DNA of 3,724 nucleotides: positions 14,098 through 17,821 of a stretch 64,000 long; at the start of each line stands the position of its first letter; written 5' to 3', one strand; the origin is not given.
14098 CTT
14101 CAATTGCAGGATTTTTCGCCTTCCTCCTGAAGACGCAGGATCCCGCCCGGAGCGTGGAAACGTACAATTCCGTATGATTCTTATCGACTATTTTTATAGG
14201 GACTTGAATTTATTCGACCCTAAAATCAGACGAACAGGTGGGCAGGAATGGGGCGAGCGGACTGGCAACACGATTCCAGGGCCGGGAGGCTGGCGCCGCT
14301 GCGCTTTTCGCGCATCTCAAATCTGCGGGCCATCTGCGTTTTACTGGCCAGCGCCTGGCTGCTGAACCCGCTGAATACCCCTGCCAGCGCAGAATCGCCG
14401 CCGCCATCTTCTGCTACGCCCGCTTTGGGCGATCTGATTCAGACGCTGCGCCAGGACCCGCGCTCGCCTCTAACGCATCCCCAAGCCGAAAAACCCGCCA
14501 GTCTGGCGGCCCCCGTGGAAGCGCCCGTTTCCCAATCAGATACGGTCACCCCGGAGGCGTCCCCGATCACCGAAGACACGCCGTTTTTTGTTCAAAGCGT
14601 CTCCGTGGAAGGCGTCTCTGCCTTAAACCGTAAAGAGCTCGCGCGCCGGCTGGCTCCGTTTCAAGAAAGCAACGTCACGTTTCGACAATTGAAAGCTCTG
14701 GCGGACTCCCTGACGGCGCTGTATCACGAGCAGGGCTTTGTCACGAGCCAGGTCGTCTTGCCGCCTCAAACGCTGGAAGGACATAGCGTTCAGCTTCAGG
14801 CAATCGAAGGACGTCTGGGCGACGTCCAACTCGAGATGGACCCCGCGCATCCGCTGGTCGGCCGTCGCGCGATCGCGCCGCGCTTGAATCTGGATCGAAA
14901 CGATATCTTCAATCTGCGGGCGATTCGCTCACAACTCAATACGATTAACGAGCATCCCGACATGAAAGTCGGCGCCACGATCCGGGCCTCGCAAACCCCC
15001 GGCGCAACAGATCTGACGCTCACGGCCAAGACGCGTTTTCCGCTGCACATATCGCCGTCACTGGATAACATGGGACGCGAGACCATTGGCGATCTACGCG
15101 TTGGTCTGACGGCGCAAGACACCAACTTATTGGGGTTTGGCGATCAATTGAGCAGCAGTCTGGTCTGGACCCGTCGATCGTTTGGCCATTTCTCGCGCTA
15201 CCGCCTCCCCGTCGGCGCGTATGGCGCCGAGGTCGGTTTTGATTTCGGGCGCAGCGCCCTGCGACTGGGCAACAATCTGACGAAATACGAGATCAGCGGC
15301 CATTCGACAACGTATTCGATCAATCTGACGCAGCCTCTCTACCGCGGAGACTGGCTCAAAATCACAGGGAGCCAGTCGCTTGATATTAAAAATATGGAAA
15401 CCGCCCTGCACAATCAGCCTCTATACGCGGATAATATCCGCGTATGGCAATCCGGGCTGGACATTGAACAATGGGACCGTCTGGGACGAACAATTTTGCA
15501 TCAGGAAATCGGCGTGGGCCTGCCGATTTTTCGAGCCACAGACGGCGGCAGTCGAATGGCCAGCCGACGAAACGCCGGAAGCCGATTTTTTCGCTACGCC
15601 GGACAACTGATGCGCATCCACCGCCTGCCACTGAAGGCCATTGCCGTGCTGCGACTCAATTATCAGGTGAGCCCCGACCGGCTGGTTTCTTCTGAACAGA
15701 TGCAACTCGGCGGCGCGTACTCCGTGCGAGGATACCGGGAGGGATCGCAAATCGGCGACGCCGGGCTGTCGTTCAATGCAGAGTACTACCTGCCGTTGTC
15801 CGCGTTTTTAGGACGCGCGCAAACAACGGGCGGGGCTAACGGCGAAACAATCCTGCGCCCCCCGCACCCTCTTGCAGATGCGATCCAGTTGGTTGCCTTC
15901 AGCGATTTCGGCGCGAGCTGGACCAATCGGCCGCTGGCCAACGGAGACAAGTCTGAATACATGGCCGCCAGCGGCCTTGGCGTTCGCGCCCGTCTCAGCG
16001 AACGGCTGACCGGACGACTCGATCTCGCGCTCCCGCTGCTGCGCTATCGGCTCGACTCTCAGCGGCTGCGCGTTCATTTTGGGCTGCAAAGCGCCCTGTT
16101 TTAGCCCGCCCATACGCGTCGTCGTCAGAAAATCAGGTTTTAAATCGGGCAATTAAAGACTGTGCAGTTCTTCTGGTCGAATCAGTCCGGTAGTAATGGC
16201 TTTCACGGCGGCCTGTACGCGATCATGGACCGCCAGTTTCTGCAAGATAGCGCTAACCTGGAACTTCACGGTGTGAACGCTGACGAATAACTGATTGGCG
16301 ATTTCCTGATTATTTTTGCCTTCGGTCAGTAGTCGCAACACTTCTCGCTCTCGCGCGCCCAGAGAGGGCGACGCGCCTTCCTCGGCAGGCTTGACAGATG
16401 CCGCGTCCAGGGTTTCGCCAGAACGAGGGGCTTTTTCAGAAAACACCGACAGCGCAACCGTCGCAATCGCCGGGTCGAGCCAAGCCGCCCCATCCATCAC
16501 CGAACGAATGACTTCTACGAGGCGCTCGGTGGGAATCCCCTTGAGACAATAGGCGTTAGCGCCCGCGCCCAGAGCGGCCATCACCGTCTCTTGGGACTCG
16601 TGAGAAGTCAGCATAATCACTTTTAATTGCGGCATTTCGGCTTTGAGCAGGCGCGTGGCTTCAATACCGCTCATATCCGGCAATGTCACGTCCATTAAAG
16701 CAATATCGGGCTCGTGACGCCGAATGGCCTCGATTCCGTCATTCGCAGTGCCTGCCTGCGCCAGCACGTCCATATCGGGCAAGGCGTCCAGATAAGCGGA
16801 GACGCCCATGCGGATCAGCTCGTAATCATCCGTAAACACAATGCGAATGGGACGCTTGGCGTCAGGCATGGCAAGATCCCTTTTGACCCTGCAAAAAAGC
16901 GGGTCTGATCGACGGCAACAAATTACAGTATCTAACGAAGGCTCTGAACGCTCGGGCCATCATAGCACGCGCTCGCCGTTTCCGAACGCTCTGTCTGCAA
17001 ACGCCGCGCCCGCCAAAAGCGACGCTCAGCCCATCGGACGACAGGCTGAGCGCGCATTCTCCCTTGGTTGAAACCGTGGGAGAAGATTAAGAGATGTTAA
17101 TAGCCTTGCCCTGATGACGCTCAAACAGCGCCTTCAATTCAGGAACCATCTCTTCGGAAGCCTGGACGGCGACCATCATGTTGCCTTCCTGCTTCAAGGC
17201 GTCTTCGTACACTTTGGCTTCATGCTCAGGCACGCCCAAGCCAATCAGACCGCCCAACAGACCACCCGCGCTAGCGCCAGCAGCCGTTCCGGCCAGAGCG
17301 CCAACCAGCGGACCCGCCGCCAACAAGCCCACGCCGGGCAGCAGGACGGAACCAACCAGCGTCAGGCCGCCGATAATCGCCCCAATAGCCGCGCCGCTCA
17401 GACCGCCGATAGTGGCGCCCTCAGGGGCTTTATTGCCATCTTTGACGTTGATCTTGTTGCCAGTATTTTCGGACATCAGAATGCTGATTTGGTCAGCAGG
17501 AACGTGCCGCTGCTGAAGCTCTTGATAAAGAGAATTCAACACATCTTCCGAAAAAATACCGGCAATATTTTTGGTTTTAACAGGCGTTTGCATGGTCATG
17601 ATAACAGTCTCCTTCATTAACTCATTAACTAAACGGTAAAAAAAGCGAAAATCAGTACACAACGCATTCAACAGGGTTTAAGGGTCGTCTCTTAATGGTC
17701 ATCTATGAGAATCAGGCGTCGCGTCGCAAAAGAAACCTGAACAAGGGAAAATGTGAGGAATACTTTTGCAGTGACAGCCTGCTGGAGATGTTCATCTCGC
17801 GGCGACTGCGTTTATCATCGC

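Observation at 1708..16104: TPS locus 1: divergent tpsA1/tpsB with a co-directional HD-domain (SpoT-type hydrolase fold) gene immediately downstream of tpsA1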

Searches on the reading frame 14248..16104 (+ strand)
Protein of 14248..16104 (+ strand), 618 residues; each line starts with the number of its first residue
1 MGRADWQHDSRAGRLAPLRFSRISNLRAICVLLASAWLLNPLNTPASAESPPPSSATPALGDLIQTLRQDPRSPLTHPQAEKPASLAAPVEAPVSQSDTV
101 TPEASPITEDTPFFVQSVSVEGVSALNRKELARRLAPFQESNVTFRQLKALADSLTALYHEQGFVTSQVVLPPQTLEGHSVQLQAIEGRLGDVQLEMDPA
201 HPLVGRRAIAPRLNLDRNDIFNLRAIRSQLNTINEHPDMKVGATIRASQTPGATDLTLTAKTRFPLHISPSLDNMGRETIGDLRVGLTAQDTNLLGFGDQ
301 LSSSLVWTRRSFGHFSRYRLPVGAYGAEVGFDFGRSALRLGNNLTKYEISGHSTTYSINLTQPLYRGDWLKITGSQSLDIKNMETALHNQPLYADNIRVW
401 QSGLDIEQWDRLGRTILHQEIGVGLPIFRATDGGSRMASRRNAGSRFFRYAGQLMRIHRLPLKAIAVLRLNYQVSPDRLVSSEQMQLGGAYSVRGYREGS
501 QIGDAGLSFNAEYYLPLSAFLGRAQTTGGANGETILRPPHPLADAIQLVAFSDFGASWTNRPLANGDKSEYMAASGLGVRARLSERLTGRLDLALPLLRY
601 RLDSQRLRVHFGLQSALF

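Call 5: search_protein_families(library=pfam, proteins=[window:14248-16104:+], max_evalue=0.01)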
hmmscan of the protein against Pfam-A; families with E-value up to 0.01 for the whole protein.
window:14248-16104:+ (618 aa): 3 families
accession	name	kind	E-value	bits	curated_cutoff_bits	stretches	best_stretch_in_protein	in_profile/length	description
PF03865.19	ShlB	-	6.8e-26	91.9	22.7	1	252-512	1-267/311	Haemolysin secretion/activation protein ShlB/FhaC/HecB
PF08479.16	POTRA_2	-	8.2e-18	64.5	24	1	113-188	1-76/76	POTRA domain, ShlB-type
PF01103.29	Omp85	-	8.6e-09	35.8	24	1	466-613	178-321/325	Omp85 superfamily domain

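Call 10: search_protein_families(library=ncbifam, proteins=[window:14248-16104:+], max_evalue=0.01)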
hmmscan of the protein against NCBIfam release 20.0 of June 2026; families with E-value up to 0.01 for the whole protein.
window:14248-16104:+ (618 aa): 4 families
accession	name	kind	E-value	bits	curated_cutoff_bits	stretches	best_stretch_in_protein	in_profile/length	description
TIGR00992.1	3a0901s03IAP75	subfamily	7.7e-08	31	1163.25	1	141-235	218-318/718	IAP75 family chloroplast envelope protein translocase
TIGR03303.1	OM_YaeT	equivalog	5.6e-06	25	297.15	0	114-184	70-141/741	outer membrane protein assembly factor BamA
NF058613.1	OMPAssmBamADein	equivalog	3e-05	22.2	1050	1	115-248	186-312/857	outer membrane protein assembly factor BamA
NF047779.1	Omp85_fam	subfamily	8.5e-05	22.2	200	0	546-595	361-408/423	Omp85 family outer membrane protein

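Call 44: search_solved_structures(query=window:14248-16101:+, max_evalue=0.001)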
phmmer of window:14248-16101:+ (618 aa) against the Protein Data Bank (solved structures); distinct sequences matched with E-value up to 0.001: 6.
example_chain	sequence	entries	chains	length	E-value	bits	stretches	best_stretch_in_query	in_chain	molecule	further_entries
6wim_A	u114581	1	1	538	3e-21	79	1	96-506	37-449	Outer membrane transporter CdiB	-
6wil_A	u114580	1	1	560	4.6e-09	38.8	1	161-509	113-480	Hemolysin activator protein CdiB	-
4qky_A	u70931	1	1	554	5.8e-09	38.4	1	140-549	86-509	Filamentous hemagglutinin transporter protein FhaC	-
3njt_A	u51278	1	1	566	3.3e-08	35.9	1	132-549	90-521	Filamentous hemagglutinin transporter protein fhaC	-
4ql0_A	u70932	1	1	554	3.8e-08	35.7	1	140-549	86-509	Filamentous hemagglutinin transporter protein FhaC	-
2x8x_X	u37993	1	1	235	0.00011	24.3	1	55-261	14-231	TLR1789 PROTEIN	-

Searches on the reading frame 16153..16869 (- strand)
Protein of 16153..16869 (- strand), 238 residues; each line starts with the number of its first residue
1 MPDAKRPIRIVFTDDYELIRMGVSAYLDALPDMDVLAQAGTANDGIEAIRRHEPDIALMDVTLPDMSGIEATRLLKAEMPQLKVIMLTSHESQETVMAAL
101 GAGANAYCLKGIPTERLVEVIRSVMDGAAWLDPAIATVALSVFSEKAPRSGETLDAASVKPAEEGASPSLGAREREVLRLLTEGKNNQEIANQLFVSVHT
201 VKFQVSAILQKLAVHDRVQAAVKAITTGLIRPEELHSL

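Call 5: search_protein_families(library=pfam, proteins=[window:16153-16869:-], max_evalue=0.01)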
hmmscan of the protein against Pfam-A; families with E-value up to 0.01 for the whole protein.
window:16153-16869:- (238 aa): 4 families
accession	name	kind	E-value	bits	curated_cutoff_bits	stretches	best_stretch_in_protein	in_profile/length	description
PF00072.30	Response_reg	-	5.4e-23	81.7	30.2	1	11-122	2-111/111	Response regulator receiver domain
PF00196.25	GerE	-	1.2e-18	67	23.5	1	169-224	2-57/57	Bacterial regulatory proteins, luxR family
PF08281.18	Sigma70_r4_2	-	0.00038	20.5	25.7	1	170-212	11-54/54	Sigma-70, region 4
PF04545.22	Sigma70_r4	-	0.0029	17.5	24.1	1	169-212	4-48/50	Sigma-70, region 4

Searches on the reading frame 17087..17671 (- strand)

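Call 5: search_protein_families(library=pfam, proteins=[window:17087-17671:-], max_evalue=0.01)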
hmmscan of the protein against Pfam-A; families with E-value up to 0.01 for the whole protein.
window:17087-17671:- (194 aa): 1 family
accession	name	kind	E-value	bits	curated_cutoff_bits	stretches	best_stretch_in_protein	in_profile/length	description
PF13441.11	Gly-zipper_YMGG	-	0.0059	16.7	28.9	1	84-102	5-24/45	YMGG-like Gly-zipper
